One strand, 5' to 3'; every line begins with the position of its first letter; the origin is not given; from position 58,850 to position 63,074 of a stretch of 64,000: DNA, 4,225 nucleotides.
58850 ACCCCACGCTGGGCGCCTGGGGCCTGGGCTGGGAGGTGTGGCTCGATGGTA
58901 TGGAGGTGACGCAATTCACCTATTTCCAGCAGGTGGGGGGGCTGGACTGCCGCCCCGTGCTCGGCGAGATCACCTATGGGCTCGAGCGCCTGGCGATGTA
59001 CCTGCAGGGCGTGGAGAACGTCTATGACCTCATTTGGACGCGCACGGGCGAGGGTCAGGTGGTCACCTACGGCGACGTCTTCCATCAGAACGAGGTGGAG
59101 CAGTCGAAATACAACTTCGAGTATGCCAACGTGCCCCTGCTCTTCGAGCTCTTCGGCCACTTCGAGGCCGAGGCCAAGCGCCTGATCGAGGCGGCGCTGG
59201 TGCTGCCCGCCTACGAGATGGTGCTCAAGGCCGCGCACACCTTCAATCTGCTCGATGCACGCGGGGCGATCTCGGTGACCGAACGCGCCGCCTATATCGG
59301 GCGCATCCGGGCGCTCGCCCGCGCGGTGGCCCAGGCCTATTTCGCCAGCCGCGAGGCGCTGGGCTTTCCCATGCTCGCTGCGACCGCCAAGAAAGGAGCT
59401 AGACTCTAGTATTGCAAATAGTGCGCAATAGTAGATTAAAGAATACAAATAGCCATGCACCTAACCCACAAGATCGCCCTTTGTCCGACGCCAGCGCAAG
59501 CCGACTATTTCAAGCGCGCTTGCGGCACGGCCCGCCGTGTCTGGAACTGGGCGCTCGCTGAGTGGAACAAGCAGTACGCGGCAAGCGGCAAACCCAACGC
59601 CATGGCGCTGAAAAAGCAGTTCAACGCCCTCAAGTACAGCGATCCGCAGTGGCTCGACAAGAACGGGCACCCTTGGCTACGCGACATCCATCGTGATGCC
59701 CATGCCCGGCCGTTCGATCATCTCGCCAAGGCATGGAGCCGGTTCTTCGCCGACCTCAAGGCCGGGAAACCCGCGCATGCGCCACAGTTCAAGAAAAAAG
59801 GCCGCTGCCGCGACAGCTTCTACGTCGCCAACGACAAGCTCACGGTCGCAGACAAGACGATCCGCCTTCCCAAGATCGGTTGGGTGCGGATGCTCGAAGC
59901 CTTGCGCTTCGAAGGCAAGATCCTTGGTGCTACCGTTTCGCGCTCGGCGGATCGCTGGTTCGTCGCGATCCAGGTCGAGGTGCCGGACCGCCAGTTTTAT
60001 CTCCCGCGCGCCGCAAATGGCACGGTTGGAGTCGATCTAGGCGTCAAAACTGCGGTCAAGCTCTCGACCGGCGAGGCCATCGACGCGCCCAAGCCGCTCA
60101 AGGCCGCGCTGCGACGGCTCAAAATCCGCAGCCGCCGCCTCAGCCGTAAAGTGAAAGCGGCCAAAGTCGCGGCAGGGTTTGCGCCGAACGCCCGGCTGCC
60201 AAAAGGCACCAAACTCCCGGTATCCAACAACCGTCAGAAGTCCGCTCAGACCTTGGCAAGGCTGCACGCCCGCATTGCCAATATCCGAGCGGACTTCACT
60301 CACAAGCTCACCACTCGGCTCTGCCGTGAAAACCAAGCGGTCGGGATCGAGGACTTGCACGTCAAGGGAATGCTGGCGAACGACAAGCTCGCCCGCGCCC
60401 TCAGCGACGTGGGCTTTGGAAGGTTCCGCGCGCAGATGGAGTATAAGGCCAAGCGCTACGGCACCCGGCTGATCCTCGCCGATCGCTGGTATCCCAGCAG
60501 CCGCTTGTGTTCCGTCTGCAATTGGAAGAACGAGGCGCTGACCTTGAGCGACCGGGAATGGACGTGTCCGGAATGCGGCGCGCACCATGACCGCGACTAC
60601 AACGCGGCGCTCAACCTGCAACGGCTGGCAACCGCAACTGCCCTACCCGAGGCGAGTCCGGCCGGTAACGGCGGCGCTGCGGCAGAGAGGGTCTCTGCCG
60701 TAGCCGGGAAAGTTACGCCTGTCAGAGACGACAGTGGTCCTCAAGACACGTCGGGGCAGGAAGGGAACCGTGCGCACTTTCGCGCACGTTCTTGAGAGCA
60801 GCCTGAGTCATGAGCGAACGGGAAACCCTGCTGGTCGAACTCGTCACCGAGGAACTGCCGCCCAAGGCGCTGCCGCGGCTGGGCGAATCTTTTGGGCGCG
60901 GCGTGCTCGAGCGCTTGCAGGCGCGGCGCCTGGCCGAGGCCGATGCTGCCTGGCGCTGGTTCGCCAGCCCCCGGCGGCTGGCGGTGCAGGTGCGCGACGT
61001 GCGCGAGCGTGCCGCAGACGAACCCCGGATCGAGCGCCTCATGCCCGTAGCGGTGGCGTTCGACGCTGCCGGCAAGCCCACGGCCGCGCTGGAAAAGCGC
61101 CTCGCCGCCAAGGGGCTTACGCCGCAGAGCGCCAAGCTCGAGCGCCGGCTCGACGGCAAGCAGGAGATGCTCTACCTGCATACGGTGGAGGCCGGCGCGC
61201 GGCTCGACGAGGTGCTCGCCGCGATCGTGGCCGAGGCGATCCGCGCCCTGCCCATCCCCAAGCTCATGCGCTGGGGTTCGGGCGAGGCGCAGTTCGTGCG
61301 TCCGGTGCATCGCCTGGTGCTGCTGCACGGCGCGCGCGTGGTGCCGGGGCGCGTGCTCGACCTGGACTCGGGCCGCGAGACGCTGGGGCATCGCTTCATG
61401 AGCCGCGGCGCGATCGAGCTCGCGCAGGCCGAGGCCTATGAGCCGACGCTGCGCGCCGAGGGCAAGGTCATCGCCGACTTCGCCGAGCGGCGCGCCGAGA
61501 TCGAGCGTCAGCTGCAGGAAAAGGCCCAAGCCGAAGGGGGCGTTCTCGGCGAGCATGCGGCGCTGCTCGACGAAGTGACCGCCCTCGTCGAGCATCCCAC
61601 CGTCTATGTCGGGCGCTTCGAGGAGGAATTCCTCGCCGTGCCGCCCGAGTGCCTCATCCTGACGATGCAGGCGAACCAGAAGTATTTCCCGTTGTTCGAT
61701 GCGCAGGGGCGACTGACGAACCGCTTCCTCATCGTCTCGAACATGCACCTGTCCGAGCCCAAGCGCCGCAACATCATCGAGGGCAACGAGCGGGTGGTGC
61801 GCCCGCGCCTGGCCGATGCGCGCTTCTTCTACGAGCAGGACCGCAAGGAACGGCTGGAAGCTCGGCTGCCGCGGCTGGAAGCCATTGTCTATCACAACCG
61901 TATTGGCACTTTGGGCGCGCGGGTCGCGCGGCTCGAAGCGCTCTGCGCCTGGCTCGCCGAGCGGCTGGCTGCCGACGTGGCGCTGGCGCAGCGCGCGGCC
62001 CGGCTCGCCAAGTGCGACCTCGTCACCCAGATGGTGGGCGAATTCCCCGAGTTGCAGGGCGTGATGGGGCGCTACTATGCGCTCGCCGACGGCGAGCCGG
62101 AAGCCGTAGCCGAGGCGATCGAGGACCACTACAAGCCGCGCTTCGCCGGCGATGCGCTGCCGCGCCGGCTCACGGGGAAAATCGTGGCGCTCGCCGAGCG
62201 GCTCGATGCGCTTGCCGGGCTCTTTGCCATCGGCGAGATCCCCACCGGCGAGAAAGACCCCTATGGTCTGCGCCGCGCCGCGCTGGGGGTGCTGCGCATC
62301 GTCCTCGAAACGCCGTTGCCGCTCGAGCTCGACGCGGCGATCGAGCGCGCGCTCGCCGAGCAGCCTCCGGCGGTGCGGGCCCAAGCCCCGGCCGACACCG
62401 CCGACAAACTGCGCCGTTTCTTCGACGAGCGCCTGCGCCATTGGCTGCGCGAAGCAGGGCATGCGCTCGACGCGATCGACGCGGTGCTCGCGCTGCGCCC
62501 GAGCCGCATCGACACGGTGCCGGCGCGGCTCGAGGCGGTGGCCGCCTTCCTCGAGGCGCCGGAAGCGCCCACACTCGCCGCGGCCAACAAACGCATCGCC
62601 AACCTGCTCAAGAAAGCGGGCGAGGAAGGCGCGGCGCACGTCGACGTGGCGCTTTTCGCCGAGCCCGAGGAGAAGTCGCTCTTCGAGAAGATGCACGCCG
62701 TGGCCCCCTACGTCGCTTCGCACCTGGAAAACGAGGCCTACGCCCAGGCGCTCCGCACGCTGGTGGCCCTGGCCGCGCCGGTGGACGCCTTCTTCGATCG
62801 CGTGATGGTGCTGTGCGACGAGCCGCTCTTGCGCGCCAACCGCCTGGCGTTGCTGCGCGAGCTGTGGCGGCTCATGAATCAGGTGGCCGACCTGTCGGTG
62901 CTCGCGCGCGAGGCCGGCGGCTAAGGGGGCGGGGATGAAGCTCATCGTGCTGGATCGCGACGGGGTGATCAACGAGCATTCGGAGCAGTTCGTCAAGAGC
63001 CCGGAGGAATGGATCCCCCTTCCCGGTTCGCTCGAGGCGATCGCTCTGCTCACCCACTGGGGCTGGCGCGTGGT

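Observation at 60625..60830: Candidate omega-RNA at the tnpB 3' end, with a guide that would be templated by the glyS start region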

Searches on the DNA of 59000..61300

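Call 3: search_rna_families(source=window, start=59000, end=61300, threshold=evalue, max_evalue=10, show_alignments=3)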
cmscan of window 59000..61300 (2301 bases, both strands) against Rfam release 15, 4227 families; matches with E-value up to 10: 6.
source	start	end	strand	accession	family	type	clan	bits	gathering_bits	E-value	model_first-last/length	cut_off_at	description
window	60237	60297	-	RF00883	MIR820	Gene; miRNA;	-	19.1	196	4.2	1-191/191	no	MIR820 microRNA precursor family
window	60232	60300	-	RF03694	mir-266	Gene; miRNA;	-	18.9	80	2.7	1-83/83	no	mir-266 microRNA precursor family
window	61236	61296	+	RF03232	mir-6526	Gene; miRNA;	-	17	57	7.2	1-79/79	no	mir-6526 microRNA precursor family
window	60207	60327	-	RF02204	WT1-AS_2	Gene; lncRNA;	-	15.2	45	5.9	1-137/137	no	WT1 antisense RNA conserved region 2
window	60230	60327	-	RF02741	Rev44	Gene; antisense;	-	12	178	2.5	1-336/336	no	Soft rot Enterobacteriaceae Rev 44 asRNA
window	59391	59446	-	RF01390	isrG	Gene; sRNA;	-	11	100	4.7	1-279/279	no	isrG Hfq binding RNA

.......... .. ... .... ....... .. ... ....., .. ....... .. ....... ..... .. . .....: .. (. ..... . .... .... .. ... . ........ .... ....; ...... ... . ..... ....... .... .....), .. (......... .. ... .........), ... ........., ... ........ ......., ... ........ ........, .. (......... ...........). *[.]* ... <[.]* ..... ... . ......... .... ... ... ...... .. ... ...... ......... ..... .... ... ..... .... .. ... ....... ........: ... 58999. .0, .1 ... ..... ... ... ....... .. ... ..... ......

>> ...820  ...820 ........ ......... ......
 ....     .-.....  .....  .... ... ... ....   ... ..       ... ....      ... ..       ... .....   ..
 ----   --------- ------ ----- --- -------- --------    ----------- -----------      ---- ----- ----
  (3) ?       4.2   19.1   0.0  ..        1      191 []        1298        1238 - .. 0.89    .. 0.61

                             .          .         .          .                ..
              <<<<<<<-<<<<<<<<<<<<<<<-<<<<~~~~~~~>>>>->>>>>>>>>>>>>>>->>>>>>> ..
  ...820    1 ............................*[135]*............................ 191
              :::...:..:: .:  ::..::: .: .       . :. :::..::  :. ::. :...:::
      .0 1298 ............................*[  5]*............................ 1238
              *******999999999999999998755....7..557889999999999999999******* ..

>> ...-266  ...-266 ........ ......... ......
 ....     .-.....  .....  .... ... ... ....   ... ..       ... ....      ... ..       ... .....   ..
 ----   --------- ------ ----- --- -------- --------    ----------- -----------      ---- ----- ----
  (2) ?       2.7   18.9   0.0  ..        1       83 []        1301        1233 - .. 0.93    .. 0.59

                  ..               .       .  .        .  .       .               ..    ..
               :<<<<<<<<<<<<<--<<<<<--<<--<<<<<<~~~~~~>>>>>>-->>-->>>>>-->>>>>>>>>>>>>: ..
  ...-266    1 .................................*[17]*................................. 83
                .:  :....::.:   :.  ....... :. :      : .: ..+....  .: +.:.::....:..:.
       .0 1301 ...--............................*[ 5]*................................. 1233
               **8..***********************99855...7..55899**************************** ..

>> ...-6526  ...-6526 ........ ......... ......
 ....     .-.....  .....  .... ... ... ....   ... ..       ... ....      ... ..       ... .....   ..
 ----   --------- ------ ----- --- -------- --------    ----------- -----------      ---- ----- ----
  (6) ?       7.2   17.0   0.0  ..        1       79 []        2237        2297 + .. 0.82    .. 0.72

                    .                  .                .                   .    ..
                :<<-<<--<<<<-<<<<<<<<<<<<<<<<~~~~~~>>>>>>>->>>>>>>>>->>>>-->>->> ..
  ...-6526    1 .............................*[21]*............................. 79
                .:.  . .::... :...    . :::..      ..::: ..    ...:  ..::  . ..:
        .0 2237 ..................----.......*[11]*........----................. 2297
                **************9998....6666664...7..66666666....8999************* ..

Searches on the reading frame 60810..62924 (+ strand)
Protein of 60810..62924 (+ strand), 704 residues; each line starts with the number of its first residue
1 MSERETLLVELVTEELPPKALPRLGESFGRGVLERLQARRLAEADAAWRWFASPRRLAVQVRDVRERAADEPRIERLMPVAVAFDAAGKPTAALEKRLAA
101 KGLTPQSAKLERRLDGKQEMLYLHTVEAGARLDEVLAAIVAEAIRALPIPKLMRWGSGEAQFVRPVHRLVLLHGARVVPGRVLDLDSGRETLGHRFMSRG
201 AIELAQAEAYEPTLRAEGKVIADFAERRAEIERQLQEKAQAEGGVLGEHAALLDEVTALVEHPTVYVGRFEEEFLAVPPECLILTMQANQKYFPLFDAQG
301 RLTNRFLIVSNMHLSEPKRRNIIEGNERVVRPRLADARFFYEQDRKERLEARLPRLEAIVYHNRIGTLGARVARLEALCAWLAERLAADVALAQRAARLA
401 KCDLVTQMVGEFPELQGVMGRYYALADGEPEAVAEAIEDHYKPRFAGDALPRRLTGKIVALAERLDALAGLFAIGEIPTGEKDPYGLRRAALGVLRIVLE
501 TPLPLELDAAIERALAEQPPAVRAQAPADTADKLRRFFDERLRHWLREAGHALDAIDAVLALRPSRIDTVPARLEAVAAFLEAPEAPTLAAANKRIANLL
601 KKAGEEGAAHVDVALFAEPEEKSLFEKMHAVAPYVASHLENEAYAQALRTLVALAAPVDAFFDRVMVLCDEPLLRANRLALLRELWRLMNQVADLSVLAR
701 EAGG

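Call 4: search_protein_families(library=pfam, proteins=[window:60810-62924:+])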
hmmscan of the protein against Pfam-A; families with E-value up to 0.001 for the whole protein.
window:60810-62924:+ (704 aa): 2 families
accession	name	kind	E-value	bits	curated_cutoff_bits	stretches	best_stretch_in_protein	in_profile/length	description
PF02092.22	tRNA_synt_2f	-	1.9e-195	651.3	29.2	1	7-561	1-536/536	Glycyl-tRNA synthetase beta subunit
PF05746.21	DALR_1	-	1.8e-11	44.6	22.3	1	591-690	3-103/117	DALR anticodon binding domain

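Call 15: find_encoding_contigs(protein=window:60810-62924:+, flank=3000, max_places=8)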
Protein window:60810-62924:+ (704 aa): no gene with exactly this product is on record in the collection.

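Call 17: find_homologous_proteins(query=window:60810-62924:+, max_evalue=1e-100)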
Query window:60810-62924:+ (704 aa): 7999 proteins with E <= 1e-100 among 8000 candidates; the best 120 are listed.
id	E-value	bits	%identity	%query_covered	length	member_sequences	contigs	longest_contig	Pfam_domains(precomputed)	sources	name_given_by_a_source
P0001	0.0e+0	1427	94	100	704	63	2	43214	PF02092.23,PF05746.22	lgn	-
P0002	6.1e-286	969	69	99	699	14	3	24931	PF02092.23,PF05746.22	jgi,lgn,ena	-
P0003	1.7e-285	967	68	99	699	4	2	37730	PF02092.23,PF05746.22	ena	-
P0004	8.5e-285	965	69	99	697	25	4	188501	PF02092.23,PF05746.22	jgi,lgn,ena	-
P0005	6.0e-281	952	68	99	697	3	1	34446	PF02092.23,PF05746.22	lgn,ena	-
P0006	2.8e-269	914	65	97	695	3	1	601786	PF02092.23,PF05746.22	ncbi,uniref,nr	ncbi:glycine--tRNA ligase subunit beta [Aromatoleum anaerobium]|uniref:Glycine--tRNA ligase beta sub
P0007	2.9e-269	914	65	99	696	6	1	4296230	PF02092.23,PF05746.22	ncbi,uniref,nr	ncbi:glycyl-tRNA synthetase beta chain [Aromatoleum aromaticum EbN1]|uniref:Glycine--tRNA ligase bet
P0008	2.7e-268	910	64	97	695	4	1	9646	PF02092.23,PF05746.22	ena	-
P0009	1.3e-267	908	65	99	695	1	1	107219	PF02092.23,PF05746.22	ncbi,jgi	-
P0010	6.8e-267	906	66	99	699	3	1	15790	PF02092.23,PF05746.22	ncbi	-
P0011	3.7e-266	903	64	97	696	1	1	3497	PF02092.23,PF05746.22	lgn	-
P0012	6.6e-266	902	64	97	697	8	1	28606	PF02092.23,PF05746.22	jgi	jgi:glycyl-tRNA synthetase beta chain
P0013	1.3e-265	902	64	99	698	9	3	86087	PF02092.23,PF05746.22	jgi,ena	-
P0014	7.1e-265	899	62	97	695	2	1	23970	PF02092.23,PF05746.22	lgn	-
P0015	2.2e-264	897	64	97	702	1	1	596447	PF02092.23,PF05746.22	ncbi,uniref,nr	ncbi:glycine--tRNA ligase subunit beta [Pseudothauera nasutitermitis]|uniref:Glycine--tRNA ligase be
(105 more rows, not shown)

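Call 18: find_encoding_contigs(protein=P0001, flank=3500, max_places=6)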
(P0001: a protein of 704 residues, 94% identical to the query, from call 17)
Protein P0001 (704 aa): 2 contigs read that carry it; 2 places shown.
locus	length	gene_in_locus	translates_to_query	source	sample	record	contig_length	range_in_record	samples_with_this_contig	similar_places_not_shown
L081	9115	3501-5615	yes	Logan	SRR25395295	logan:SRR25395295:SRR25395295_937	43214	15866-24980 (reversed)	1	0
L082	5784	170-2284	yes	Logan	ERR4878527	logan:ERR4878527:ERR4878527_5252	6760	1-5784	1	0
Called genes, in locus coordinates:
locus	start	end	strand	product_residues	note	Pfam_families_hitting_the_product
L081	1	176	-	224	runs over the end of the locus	PF20582:UPF0758_N, PF04002:RadC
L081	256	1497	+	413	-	PF02441:Flavoprotein, PF04127:DFP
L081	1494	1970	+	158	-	PF22769:DCD, PF00692:dUTPase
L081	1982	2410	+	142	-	PF00293:NUDIX, PF14815:NUDIX_4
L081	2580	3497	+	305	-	PF02091:tRNA-synt_2e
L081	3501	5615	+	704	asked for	PF02092:tRNA_synt_2f, PF05746:DALR_1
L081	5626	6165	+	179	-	PF00702:Hydrolase, PF08645:PNK3P (weak), PF13419:HAD_2 (weak), PF13242:Hydrolase_like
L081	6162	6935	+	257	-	PF01553:Acyltransferase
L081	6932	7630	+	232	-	PF00440:TetR_N, PF17939:TetR_C_30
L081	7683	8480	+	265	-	PF00378:ECH_1, PF16113:ECH_2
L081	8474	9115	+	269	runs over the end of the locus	PF01026:TatD_DNase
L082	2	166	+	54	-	?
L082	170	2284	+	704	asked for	PF02092:tRNA_synt_2f, PF05746:DALR_1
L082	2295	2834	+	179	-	PF00702:Hydrolase, PF08645:PNK3P (weak), PF13419:HAD_2 (weak), PF13242:Hydrolase_like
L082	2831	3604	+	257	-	PF01553:Acyltransferase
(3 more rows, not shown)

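Call 19: find_encoding_contigs(protein=P0004, flank=2000, max_places=3)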
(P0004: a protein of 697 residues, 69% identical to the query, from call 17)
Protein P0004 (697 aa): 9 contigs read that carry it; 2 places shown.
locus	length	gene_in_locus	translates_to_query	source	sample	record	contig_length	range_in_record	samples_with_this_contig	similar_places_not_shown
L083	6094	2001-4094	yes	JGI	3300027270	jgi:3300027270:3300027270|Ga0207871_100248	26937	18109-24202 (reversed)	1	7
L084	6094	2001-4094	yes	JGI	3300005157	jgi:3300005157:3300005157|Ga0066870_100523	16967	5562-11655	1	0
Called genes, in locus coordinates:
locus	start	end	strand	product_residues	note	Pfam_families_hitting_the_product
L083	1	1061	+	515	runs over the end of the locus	PF20154:LNT_N, PF00795:CN_hydrolase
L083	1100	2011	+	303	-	PF02091:tRNA-synt_2e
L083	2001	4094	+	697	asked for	PF02092:tRNA_synt_2f, PF05746:DALR_1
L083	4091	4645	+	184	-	PF00702:Hydrolase, PF13242:Hydrolase_like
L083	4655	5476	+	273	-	PF01553:Acyltransferase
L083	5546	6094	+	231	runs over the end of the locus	PF00440:TetR_N, PF17939:TetR_C_30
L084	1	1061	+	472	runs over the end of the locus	PF20154:LNT_N, PF00795:CN_hydrolase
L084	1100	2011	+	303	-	PF02091:tRNA-synt_2e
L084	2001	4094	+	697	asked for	PF02092:tRNA_synt_2f, PF05746:DALR_1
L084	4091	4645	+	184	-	PF00702:Hydrolase, PF13242:Hydrolase_like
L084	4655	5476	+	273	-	PF01553:Acyltransferase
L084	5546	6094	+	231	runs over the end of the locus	PF00440:TetR_N, PF17939:TetR_C_30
